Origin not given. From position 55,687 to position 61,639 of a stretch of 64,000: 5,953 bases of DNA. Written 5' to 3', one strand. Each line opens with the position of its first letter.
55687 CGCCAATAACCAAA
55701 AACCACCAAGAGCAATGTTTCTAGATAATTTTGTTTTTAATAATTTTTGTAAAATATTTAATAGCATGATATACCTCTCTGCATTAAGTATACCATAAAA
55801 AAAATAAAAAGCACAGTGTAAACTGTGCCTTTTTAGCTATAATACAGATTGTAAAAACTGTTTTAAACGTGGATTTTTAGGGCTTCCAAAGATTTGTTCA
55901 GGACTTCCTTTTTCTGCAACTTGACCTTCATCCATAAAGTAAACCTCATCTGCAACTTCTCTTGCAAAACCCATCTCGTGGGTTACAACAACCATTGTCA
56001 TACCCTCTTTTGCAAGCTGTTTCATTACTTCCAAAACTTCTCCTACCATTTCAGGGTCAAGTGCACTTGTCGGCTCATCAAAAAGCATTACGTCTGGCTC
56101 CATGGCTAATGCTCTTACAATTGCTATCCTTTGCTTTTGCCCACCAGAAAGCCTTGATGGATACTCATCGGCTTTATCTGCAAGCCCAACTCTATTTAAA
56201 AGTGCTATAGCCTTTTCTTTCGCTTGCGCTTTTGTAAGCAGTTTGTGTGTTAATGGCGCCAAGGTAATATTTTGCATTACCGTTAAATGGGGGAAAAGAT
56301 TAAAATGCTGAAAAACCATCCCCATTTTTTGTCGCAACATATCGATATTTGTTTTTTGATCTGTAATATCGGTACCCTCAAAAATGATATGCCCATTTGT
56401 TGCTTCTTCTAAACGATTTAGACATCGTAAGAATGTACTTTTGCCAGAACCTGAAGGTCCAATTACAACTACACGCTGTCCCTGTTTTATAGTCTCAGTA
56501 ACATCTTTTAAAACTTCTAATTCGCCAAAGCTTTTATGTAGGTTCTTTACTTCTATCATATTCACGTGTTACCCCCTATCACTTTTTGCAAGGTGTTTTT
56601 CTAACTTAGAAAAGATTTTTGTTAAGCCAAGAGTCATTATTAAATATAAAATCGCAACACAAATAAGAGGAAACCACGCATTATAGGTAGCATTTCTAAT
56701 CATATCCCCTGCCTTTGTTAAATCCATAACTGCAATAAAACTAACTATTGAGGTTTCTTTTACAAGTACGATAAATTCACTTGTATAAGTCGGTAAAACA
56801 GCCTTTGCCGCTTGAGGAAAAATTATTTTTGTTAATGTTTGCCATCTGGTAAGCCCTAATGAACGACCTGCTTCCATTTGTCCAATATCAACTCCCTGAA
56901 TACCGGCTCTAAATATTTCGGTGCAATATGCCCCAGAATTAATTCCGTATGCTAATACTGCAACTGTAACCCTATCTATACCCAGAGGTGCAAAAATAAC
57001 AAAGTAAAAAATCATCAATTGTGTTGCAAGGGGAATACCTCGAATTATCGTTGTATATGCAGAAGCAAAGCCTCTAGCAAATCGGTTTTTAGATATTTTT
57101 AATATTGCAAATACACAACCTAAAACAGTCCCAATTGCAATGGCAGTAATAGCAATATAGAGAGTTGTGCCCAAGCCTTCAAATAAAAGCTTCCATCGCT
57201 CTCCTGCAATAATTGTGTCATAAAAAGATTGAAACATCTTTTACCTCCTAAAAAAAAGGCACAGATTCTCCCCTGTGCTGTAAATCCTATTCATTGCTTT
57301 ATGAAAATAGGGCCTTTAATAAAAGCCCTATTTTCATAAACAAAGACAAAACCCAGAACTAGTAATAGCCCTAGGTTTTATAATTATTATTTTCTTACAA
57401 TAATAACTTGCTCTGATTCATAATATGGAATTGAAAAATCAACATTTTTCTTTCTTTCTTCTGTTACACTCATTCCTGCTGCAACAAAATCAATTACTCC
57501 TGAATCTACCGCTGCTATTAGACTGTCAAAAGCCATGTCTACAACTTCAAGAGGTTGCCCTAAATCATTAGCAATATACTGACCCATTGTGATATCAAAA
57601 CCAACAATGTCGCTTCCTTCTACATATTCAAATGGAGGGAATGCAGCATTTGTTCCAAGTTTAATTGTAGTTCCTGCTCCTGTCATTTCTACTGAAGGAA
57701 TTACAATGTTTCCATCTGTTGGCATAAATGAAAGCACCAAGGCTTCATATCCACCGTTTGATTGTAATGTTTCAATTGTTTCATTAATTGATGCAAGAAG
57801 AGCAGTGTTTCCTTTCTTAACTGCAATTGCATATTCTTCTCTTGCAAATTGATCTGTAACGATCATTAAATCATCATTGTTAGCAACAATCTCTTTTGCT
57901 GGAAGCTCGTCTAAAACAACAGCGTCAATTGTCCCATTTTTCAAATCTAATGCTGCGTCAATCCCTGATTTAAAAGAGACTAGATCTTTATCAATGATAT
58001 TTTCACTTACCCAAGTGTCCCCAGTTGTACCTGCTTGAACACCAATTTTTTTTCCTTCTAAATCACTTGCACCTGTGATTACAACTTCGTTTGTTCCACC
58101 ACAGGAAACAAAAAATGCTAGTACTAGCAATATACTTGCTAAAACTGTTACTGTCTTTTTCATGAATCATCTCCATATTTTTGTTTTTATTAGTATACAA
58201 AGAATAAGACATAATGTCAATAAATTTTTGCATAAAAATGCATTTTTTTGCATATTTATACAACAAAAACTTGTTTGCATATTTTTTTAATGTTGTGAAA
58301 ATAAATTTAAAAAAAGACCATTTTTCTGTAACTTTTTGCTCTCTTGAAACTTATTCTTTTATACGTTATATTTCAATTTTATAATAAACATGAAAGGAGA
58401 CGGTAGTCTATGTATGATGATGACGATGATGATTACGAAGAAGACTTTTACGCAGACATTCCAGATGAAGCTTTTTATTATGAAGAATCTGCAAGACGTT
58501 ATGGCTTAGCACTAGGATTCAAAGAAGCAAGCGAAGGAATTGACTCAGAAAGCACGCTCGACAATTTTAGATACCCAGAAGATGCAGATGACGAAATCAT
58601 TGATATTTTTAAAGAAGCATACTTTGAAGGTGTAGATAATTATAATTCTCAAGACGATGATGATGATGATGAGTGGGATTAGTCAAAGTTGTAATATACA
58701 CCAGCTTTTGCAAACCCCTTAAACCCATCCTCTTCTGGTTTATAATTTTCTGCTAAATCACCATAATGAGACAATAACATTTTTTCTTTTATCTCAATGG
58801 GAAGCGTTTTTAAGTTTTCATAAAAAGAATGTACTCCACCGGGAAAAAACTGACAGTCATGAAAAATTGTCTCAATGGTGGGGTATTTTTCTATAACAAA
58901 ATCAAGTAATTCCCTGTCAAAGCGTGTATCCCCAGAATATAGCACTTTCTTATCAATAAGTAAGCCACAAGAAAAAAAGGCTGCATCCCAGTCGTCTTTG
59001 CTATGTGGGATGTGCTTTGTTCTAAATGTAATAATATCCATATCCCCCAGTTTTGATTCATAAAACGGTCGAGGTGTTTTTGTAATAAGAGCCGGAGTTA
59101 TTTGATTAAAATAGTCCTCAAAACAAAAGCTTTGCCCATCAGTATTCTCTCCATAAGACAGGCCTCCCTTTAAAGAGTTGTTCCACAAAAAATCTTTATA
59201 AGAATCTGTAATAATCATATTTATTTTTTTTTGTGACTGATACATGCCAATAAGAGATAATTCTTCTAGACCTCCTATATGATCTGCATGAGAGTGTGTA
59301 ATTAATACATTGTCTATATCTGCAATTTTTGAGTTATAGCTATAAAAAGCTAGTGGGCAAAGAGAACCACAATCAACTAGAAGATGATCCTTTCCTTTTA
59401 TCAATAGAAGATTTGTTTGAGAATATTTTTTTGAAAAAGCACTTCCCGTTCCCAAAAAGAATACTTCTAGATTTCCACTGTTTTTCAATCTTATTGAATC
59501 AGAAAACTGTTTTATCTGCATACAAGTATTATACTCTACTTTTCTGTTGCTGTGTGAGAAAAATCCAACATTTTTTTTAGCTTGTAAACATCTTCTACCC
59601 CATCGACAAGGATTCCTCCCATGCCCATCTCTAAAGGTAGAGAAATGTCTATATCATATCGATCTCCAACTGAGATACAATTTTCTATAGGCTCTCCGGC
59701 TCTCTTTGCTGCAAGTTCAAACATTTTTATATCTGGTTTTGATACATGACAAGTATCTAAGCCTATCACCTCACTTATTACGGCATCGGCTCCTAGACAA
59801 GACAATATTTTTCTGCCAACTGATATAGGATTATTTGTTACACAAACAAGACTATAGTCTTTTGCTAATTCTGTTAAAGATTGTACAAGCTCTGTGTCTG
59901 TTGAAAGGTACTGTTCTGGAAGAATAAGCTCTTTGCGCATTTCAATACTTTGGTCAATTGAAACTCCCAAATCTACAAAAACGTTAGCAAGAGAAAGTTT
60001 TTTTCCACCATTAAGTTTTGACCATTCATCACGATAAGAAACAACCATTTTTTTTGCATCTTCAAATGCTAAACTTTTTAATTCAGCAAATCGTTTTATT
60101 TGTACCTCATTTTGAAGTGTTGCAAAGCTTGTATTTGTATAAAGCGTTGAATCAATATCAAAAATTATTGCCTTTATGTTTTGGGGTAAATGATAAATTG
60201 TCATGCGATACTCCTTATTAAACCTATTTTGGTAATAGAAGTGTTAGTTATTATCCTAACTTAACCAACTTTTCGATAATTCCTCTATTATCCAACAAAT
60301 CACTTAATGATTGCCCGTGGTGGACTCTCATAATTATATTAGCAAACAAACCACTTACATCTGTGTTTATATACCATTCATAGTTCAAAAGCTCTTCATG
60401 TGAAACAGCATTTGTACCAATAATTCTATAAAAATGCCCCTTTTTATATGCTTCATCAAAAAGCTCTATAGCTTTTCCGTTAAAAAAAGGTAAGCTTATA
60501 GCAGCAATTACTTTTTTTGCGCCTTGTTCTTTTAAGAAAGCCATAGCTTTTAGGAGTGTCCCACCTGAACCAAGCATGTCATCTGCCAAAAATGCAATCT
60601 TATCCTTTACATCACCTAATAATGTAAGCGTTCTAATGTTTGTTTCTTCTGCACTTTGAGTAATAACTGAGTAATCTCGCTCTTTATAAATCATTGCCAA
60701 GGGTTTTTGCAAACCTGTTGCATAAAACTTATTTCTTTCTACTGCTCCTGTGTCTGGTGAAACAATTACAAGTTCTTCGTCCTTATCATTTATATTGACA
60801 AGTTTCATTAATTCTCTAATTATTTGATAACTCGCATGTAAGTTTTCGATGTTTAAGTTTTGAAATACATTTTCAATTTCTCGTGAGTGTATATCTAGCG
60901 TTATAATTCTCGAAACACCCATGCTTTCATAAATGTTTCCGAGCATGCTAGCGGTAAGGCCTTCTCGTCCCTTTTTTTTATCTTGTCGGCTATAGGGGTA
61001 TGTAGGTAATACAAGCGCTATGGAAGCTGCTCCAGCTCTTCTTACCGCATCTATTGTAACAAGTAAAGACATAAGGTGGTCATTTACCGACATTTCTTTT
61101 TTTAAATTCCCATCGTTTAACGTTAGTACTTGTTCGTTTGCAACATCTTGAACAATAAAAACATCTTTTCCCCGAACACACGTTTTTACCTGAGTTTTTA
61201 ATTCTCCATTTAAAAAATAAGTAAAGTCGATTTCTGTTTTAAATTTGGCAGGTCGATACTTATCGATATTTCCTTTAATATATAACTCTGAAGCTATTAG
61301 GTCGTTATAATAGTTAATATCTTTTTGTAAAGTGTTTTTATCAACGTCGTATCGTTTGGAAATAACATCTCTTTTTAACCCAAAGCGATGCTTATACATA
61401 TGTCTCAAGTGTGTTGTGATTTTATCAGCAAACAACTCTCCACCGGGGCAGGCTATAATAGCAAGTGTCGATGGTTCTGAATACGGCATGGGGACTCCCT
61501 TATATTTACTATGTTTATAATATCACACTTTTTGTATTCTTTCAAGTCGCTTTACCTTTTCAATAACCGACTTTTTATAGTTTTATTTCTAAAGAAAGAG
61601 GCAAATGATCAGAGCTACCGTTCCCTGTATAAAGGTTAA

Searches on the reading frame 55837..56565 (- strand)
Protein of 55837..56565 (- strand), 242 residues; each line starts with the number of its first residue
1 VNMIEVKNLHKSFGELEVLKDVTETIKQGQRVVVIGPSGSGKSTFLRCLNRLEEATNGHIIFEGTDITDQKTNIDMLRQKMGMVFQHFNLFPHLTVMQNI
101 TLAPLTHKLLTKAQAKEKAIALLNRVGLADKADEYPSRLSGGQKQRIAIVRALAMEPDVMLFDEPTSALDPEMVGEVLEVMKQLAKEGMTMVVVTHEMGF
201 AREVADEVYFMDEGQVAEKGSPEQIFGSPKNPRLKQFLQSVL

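Call 90: search_protein_families(library=pfam, proteins=[window:55837-56565:-], max_evalue=0.00001)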
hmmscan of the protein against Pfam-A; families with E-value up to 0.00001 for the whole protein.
window:55837-56565:- (242 aa): 4 families
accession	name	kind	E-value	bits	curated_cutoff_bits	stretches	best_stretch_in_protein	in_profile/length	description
PF00005.33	ABC_tran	-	3.9e-39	134.8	25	1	19-167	1-137/137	ABC transporter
PF13304.12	AAA_21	-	9.8e-14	52.5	27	1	134-198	233-300/304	AAA domain, putative AbiEii toxin, Type IV TA system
PF02463.25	SMC_N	-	9.8e-09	35.4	40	1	23-209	19-209/220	RecF/RecN/SMC N terminal domain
PF13191.12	AAA_16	-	4.8e-06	27.6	32.6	0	15-165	8-104/167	AAA ATPase domain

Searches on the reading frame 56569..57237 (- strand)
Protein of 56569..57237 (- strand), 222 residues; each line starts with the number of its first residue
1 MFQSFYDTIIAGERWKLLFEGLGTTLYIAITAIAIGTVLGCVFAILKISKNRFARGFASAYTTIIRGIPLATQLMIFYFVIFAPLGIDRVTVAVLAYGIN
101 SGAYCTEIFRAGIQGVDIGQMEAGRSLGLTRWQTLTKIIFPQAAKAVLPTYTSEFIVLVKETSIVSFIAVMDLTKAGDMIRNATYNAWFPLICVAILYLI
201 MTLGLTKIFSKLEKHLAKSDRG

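Call 90: search_protein_families(library=pfam, proteins=[window:56569-57237:-], max_evalue=0.00001)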
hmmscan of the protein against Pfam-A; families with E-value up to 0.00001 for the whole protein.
window:56569-57237:- (222 aa): 1 family
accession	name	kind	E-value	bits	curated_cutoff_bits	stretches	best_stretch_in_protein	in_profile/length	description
PF00528.27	BPD_transp_1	-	6.2e-24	85.2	26.4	1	36-205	1-171/184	Binding-protein-dependent transport system inner membrane component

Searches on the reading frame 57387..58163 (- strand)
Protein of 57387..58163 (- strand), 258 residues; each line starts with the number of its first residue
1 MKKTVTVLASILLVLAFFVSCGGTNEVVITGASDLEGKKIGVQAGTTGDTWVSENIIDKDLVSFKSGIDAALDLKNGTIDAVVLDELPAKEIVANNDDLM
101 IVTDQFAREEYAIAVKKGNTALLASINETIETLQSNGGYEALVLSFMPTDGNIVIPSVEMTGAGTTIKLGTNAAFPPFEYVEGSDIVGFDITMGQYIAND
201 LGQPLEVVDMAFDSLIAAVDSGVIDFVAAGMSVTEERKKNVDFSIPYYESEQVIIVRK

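Call 90: search_protein_families(library=pfam, proteins=[window:57387-58163:-], max_evalue=0.00001)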
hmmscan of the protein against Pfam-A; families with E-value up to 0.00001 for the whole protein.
window:57387-58163:- (258 aa): 1 family
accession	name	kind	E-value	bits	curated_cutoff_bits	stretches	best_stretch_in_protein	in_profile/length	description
PF00497.25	SBP_bac_3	-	1.3e-32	112.7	26.4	1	167-258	1-92/132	Bacterial extracellular solute-binding proteins, family 3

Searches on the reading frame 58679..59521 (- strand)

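Call 90: search_protein_families(library=pfam, proteins=[window:58679-59521:-], max_evalue=0.00001)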
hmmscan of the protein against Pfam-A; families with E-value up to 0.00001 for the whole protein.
window:58679-59521:- (280 aa): 3 families
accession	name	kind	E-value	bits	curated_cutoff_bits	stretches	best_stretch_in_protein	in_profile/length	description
PF23023.1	Anti-Pycsar_Apyc1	-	1.8e-31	109.9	50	1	18-261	3-229/250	Anti-Pycsar protein Apyc1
PF00753.33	Lactamase_B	-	7e-13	49.4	22.7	1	35-89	5-64/196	Metallo-beta-lactamase superfamily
PF12706.13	Lactamase_B_2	-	5.1e-08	33.2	27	1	64-223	26-164/200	Beta-lactamase superfamily domain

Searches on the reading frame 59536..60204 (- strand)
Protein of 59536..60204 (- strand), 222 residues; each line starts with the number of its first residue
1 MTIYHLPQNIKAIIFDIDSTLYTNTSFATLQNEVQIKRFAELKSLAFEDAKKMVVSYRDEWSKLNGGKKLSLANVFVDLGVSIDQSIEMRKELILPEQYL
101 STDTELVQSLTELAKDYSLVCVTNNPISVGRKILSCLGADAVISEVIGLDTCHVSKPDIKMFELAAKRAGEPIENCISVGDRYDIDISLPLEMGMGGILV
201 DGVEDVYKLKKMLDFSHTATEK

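Call 91: search_protein_families(library=pfam, proteins=[window:59536-60204:-], max_evalue=0.00001)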
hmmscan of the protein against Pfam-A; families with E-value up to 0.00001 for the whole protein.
window:59536-60204:- (222 aa): 3 families
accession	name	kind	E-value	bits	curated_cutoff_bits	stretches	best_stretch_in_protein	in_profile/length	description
PF00702.32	Hydrolase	-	1.2e-14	55.6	26.4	1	10-188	1-185/191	haloacid dehalogenase-like hydrolase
PF13419.12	HAD_2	-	7.7e-10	39.6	23.8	1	13-195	1-173/178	Haloacid dehalogenase-like hydrolase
PF13242.12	Hydrolase_like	-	1.1e-07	32.1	22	1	155-206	3-55/75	HAD-hyrolase-like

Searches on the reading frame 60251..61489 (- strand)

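Call 91: search_protein_families(library=pfam, proteins=[window:60251-61489:-], max_evalue=0.00001)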
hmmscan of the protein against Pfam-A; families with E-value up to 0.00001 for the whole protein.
window:60251-61489:- (412 aa): 3 families
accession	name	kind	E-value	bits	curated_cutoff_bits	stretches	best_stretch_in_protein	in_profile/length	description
PF00156.33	Pribosyltran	-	3.5e-25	88.6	26.3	1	213-353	4-141/158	Phosphoribosyl transferase domain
PF13793.12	Pribosyltran_N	-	6.2e-25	87.8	25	1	86-191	26-117/117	N-terminal domain of ribose phosphate pyrophosphokinase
PF14572.12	Pribosyl_synth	-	9.2e-14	52.2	27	1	287-398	74-182/184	Phosphoribosyl synthetase-associated domain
